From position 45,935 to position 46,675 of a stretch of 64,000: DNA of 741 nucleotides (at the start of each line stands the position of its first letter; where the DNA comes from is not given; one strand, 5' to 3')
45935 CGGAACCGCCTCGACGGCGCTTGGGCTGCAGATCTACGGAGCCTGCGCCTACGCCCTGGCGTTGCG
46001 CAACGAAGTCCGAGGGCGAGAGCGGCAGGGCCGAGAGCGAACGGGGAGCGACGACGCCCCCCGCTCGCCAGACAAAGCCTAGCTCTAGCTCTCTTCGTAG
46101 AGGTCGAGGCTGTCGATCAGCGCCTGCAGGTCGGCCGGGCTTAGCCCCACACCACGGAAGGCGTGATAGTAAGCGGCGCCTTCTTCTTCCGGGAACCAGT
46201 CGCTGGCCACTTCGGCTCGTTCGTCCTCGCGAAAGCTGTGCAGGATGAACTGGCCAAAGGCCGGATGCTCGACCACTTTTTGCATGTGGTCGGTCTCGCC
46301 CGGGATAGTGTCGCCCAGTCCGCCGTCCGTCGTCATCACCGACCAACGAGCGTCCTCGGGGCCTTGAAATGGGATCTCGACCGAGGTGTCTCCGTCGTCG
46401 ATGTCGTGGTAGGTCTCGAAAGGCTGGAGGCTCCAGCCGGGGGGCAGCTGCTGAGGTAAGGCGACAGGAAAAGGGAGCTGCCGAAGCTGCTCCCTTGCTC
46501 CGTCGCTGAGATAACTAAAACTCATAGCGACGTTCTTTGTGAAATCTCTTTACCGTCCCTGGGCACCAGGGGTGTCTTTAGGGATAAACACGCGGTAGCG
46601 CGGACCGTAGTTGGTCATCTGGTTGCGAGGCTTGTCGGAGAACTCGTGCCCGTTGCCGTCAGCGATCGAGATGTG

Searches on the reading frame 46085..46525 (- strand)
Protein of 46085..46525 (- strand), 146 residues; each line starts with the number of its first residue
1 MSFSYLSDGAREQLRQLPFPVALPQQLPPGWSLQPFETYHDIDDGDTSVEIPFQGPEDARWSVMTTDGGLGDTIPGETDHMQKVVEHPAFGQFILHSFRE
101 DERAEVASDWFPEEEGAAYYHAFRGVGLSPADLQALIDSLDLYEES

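Call 3: search_protein_families(library=pfam, proteins=[window:46085-46525:-], max_evalue=1)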
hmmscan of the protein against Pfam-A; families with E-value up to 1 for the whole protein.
window:46085-46525:- (146 aa): 2 families
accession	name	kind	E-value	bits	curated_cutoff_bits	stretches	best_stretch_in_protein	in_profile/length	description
PF14030.11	DUF4245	-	0.0027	18.2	30.1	1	11-81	45-113/165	Protein of unknown function (DUF4245)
PF20178.3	ToxA_N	-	0.025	14.7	27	1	92-144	60-116/249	Dermonecrotic toxin, N-terminal domain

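Call 4: search_protein_families(library=ncbifam, proteins=[window:46085-46525:-], max_evalue=1)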
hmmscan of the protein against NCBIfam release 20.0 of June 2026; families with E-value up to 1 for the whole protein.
window:46085-46525:- (146 aa): 0 families

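Call 29: find_homologous_proteins(query=window:46088-46525:-, max_evalue=0.01)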
Query window:46088-46525:- (146 aa): 7 proteins with E <= 0.01 among 19 candidates.
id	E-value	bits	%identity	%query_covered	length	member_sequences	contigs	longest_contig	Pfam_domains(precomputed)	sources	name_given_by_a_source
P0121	6.0e-85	301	90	99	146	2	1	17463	-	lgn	-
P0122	2.0e-64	234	68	100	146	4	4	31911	-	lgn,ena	-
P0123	2.5e-61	224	67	99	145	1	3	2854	-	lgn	-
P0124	4.3e-58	214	66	99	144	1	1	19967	-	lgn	-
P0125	2.1e-50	189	59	90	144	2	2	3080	PF14030.12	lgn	-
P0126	7.7e-48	180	56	99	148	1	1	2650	-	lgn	-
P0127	6.9e-38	148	60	75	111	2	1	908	-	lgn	-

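Call 39: find_homologous_proteins(query=A3, max_evalue=0.001)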
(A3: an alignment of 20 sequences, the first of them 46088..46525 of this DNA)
Query A3 (20 sequences) (146 aa, profile of the alignment): 23 proteins with E <= 0.001 among 5649 candidates.
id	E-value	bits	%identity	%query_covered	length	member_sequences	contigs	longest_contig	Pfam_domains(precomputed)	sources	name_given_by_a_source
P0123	7.6e-54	199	67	99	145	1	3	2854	-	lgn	-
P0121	1.8e-53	198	90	99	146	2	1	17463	-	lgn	-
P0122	6.1e-53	196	68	100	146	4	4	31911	-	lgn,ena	-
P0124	7.2e-52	193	66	99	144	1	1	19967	-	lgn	-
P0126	5.6e-49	183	56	99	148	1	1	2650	-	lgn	-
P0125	1.2e-47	179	59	90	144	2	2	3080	PF14030.12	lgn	-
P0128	2.9e-47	178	33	95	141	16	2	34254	-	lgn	-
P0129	2.0e-46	175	28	88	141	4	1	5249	-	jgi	jgi:hypothetical protein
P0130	5.1e-44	167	31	88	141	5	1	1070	-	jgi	-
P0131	9.0e-44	166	32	88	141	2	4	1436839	-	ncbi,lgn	-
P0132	1.3e-43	166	29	88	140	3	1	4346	-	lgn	-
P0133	1.1e-42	163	29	88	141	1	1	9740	-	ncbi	-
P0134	1.6e-35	140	33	82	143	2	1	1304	-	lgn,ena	-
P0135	7.9e-35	137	34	68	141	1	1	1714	-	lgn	-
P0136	1.1e-32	130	33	92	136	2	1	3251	-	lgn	-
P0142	1.4e-19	88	27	77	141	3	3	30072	-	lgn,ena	-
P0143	1.5e-18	85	29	47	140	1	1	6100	-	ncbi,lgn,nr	ncbi:MAG: hypothetical protein K6G50_11090 [bacterium]|nr:hypothetical protein [bacterium]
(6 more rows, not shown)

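Call 40: search_solved_structures(query=A3, max_evalue=10, show_alignments=2)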
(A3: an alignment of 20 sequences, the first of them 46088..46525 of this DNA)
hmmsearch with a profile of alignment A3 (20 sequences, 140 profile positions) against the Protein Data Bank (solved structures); distinct sequences matched with E-value up to 10: 4.
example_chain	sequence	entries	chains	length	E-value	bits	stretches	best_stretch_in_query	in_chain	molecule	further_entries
6vg1_A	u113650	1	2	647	0.32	13.8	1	17-65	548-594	protocadherin protein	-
5szr_A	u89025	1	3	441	0.93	12.3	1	20-53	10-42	Protein Pcdhgb2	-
2kk4_A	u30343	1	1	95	1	12.2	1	79-113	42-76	Uncharacterized protein AF_2094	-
5t9t_A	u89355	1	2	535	1.1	12.1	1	20-53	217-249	Protocadherin gamma B2-alpha C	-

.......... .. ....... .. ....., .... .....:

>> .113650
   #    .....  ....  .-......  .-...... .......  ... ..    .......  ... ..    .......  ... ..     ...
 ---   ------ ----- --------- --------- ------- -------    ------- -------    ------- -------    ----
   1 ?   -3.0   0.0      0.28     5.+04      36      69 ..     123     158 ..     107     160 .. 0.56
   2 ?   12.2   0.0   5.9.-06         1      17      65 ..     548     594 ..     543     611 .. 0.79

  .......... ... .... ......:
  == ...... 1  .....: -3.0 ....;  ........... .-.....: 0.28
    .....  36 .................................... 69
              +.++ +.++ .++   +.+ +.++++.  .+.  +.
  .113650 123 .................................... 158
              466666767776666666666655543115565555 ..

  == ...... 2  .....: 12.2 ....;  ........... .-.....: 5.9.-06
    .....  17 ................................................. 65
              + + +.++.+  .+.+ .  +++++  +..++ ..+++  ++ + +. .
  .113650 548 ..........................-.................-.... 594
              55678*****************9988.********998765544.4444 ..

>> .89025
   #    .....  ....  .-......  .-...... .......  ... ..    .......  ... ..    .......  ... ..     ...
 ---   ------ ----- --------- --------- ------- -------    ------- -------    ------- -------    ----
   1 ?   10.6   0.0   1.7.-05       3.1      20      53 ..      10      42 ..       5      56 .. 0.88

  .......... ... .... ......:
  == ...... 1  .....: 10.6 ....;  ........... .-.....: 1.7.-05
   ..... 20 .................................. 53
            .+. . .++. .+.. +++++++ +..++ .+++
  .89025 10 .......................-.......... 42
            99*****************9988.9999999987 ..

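Call 41: search_protein_families(library=pfam, alignment_id=A3, max_evalue=1)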
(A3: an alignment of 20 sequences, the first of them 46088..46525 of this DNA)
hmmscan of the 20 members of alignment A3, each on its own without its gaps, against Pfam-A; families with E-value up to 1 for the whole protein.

A. member 1, window:46088-46525:- (146 aa): 2 families
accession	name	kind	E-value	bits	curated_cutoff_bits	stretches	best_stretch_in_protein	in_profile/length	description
PF14030.11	DUF4245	-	0.0027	18.2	30.1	1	11-81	45-113/165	Protein of unknown function (DUF4245)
PF20178.3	ToxA_N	-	0.025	14.7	27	1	92-144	60-116/249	Dermonecrotic toxin, N-terminal domain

B. families by the number of members that match (of 20 scanned): 7 families
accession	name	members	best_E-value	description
PF14030.11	DUF4245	15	2e-05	Protein of unknown function (DUF4245)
PF03621.18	MbtH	2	0.01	MbtH-like protein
PF20544.3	DUF6758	2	0.097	Family of unknown function (DUF6758)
PF20178.3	ToxA_N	1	0.025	Dermonecrotic toxin, N-terminal domain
PF17418.7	SdpA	1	0.12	Sporulation delaying protein SdpA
PF15314.11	PRAP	1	0.15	Proline-rich acidic protein 1, pregnancy-specific uterine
PF22021.2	RbmA-like_FnIII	1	0.23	RbmA-like, FnIII domain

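Call 49: predict_structure(alignment_id=A4)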
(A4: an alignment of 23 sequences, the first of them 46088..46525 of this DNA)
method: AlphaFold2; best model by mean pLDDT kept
length: 146 residues; sequences in the alignment: 23
mean_pLDDT: 89.4   pTM: 0.83
mean pLDDT of the five models: 89.4, 89.0, 89.1, 88.0, 88.0
residues with pLDDT >= 90: 104; 70-90: 31; 50-70: 11; < 50: 0
segments of 3 or more residues with pLDDT < 50: none
pLDDT, mean of each block of 10 residues (from residue 1): 90 93 94 95 89 95 88 68 92 91 90 83 94 94 81
secondary structure, 60 per line:
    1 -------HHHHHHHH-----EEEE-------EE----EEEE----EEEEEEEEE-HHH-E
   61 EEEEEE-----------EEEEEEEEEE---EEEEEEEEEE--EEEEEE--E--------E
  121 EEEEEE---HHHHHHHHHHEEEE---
elements in order: H8-15 E21-24 E38-41 E46-54 E60-66 E78-87 E91-100 E103-108 E120-126 H130-139 E140-143

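Call 82: search_protein_families(library=phrogs, proteins=[window:46088-46525:-], max_evalue=0.01)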
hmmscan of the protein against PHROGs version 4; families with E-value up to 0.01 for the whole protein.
window:46088-46525:- (146 aa): 0 families

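Call 85: find_encoding_contigs(protein=P0131, flank=4000, max_places=1)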
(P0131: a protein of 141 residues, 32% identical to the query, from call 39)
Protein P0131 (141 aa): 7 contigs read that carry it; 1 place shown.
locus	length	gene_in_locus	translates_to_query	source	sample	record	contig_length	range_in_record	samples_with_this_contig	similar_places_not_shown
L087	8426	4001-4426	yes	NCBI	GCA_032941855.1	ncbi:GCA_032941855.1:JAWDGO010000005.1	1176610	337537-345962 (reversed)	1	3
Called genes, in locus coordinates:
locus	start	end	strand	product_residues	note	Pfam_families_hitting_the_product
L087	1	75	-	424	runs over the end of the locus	-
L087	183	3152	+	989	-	PF00512:HisKA, PF02518:HATPase_c, PF00072:Response_reg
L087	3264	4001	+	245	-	-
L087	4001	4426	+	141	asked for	-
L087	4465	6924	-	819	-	PF00580:UvrD-helicase, PF01443:Viral_helicase1 (faint), PF13245:AAA_19, PF13604:AAA_30 (faint), PF13087:AAA_12 (faint), PF13361:UvrD_C, PF13538:UvrD_C_2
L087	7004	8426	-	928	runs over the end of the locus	PF03176:MMPL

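Call 86: find_encoding_contigs(protein=P0142, flank=4000, max_places=1)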
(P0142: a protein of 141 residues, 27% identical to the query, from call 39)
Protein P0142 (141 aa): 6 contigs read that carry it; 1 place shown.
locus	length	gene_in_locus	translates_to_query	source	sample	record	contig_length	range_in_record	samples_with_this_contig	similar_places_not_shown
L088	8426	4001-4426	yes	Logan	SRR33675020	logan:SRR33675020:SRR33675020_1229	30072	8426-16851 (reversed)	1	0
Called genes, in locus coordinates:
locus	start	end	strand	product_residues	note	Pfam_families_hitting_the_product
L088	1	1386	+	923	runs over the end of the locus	PF03176:MMPL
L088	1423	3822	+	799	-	PF00580:UvrD-helicase, PF01443:Viral_helicase1 (faint), PF13245:AAA_19, PF13604:AAA_30 (faint), PF13361:UvrD_C, PF13538:UvrD_C_2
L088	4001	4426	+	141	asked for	-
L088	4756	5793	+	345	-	PF26370:KDD_N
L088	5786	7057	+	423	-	PF00202:Aminotran_3, PF00155:Aminotran_1_2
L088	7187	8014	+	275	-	PF05853:BKACE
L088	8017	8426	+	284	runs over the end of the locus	-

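Call 87: find_encoding_contigs(protein=P0143, flank=4000, max_places=1)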
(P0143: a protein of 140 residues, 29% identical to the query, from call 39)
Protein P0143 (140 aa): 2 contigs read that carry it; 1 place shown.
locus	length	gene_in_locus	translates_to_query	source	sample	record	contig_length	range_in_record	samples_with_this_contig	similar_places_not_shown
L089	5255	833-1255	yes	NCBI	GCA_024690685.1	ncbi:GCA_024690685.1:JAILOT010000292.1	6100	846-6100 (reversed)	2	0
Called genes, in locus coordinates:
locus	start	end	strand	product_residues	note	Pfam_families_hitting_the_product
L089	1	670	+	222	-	PF13361:UvrD_C, PF21196:PcrA_UvrD_tudor (faint)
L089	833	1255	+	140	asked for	-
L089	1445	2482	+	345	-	PF26370:KDD_N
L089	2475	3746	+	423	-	PF00202:Aminotran_3, PF00155:Aminotran_1_2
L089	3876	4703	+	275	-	PF05853:BKACE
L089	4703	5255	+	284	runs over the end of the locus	-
